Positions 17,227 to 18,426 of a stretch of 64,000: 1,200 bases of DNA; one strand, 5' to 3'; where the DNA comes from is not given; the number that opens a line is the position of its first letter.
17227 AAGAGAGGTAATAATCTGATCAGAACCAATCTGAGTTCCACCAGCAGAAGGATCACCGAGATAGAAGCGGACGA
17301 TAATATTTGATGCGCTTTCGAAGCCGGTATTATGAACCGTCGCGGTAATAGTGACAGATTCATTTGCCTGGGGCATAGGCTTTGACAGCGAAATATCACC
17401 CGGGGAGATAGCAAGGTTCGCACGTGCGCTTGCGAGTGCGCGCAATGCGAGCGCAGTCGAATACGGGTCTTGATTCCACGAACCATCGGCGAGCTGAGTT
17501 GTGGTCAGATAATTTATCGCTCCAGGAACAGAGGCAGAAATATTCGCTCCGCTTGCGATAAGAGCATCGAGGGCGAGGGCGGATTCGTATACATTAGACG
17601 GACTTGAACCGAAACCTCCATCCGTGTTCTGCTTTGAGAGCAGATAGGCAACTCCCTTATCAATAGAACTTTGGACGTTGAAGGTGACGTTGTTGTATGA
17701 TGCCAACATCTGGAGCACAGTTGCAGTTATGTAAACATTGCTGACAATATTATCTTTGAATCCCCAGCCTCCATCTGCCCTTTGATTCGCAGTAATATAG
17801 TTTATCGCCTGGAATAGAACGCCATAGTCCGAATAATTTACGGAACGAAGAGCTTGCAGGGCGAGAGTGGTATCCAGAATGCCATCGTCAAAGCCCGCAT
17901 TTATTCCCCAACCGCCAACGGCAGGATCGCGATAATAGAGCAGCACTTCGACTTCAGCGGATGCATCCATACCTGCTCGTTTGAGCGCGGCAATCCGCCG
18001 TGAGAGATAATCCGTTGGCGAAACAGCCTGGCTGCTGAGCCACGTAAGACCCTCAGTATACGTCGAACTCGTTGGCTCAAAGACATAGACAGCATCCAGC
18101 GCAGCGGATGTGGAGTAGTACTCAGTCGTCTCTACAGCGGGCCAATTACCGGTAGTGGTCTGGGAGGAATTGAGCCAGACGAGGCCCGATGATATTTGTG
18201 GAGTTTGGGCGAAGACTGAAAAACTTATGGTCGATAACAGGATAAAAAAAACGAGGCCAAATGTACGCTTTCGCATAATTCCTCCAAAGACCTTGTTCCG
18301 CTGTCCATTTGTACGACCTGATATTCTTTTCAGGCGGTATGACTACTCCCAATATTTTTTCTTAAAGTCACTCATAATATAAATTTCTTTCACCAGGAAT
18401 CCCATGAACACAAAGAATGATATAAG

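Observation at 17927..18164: About 238-nt block of 100% nucleotide identity shared with 24727-24964 (gene conversion between cassette 1 and 2 N-termini)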

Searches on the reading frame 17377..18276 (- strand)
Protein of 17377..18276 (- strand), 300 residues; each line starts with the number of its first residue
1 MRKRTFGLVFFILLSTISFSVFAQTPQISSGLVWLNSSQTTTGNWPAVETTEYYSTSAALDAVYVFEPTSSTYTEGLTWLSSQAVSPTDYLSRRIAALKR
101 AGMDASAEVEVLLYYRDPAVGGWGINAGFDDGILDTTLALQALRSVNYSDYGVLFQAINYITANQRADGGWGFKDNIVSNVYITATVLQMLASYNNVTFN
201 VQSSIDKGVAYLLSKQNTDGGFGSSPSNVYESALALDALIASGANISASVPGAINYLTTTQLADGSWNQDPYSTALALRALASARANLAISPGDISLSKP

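Call 12: find_related_loci(query=A2, collection=genome_contigs, flank=10000)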
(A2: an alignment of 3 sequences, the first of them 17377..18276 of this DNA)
Query A2 (300 aa) in genome_contigs; peptide patterns used: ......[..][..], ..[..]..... (x = any residue, [..] = any of these).
250 stretches matched a pattern; 48 encode a relative of the query (tblastn E <= 1e-3); 48 distinct loci.
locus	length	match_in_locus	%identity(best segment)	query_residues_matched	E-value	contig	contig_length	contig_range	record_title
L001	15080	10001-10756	34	30-285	7e-37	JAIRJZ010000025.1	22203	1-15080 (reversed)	MAG: Burkholderiales bacterium isolate Ast373_bin27 k119_1705834, whole genome shotgun sequence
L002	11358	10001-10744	34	28-281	1e-25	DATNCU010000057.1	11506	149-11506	MAG TPA_asm: Thermoanaerobaculia bacterium isolate SMAG_U11223 k141_4444627, whole genome shotgun sequence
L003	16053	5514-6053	29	85-268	4e-12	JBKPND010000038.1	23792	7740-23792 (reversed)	MAG: Actinomycetota bacterium isolate GS_HAYS_MAG_00049 GS_HAYS_000003296714, whole genome shotgun sequence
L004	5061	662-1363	33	60-282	7e-12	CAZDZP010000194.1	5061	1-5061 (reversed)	MAG TPA_asm: uncultured Anaerolineaceae bacterium isolate SRP072547_co1_251 genome assembly, contig: NODE_37948_length_5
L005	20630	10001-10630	29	85-292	9e-12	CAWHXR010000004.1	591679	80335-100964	MAG: uncultured Solirubrobacterales bacterium isolate MFD02199.bin.1.40 genome assembly, contig: contig_30744, whole gen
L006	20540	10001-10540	30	85-268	1e-11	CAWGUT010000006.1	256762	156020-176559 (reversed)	MAG: uncultured Solirubrobacterales bacterium isolate MFD09018.bin.2.20 genome assembly, contig: contig_22434, whole gen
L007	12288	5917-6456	29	85-268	1e-11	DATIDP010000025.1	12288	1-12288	MAG TPA_asm: Solirubrobacterales bacterium isolate SMAG_U16346 k141_287528, whole genome shotgun sequence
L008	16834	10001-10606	30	85-284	5e-11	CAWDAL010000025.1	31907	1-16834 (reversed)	MAG: uncultured Solirubrobacterales bacterium isolate MFD01721.bin.1.55 genome assembly, contig: contig_63765, whole gen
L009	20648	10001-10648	28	85-300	6e-11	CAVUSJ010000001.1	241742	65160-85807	MAG: uncultured Solirubrobacterales bacterium isolate MFD06085.bin.1.170 genome assembly, contig: contig_16137, whole ge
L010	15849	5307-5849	29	84-268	8e-11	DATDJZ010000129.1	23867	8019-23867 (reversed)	MAG TPA_asm: Solirubrobacterales bacterium isolate SMAG_U343 k141_2136983, whole genome shotgun sequence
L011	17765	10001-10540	28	85-268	3e-10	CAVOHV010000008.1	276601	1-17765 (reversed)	MAG: uncultured Solirubrobacterales bacterium isolate MFD10007.bin.1.118 genome assembly, contig: contig_47482, whole ge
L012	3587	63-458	32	135-268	4e-10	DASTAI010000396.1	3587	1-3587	MAG TPA_asm: Solirubrobacterales bacterium isolate SMAG_U732 k141_1991545, whole genome shotgun sequence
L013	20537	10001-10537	28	85-268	5e-10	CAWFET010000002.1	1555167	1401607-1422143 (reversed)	MAG: uncultured Solirubrobacterales bacterium isolate MFD00822.bin.1.76 genome assembly, contig: contig_43789, whole gen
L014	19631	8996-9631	27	55-281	5e-10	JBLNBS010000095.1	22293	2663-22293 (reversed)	MAG: Patescibacteria group bacterium isolate MAG145 PRJNA950955_bin7_renamed_94, whole genome shotgun sequence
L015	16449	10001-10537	28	85-268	7e-10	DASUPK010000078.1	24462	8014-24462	MAG TPA_asm: Solirubrobacterales bacterium isolate SMAG_U1653 k141_745479, whole genome shotgun sequence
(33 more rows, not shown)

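Call 13: find_related_loci(query=A2, collection=metagenome_contigs, flank=10000)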
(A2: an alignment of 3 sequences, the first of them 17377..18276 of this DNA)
Query A2 (300 aa) in metagenome_contigs; peptide patterns used: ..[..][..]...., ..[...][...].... (x = any residue, [..] = any of these).
599 stretches matched a pattern (row limit reached: there are more); 219 encode a relative of the query (tblastn E <= 1e-3); the best 80 are kept; 80 distinct loci.
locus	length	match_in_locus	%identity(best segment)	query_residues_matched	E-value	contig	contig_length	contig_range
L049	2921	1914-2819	65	1-300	3e-128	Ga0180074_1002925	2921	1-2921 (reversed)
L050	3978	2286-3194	60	1-299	5e-108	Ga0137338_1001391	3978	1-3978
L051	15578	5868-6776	51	1-299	2e-87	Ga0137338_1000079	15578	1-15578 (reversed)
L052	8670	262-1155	55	1-299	2e-87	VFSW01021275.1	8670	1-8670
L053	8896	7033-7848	57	11-286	9e-86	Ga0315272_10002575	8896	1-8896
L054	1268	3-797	60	33-299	2e-86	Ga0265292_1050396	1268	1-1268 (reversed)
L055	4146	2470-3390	47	1-299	4e-78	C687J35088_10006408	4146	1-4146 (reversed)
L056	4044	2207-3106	47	2-300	9e-67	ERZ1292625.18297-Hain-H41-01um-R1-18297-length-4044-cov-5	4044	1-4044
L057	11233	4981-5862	43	8-300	2e-66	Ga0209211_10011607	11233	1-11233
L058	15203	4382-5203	43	23-298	7e-62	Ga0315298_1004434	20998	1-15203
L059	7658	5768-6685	40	1-300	9e-60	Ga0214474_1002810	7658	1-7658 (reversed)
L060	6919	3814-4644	39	1-281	2e-57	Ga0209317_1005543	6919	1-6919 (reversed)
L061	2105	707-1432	45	1-248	8e-58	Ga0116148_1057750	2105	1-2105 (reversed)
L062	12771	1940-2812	39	2-292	3e-52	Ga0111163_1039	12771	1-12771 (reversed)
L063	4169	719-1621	42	26-300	5e-50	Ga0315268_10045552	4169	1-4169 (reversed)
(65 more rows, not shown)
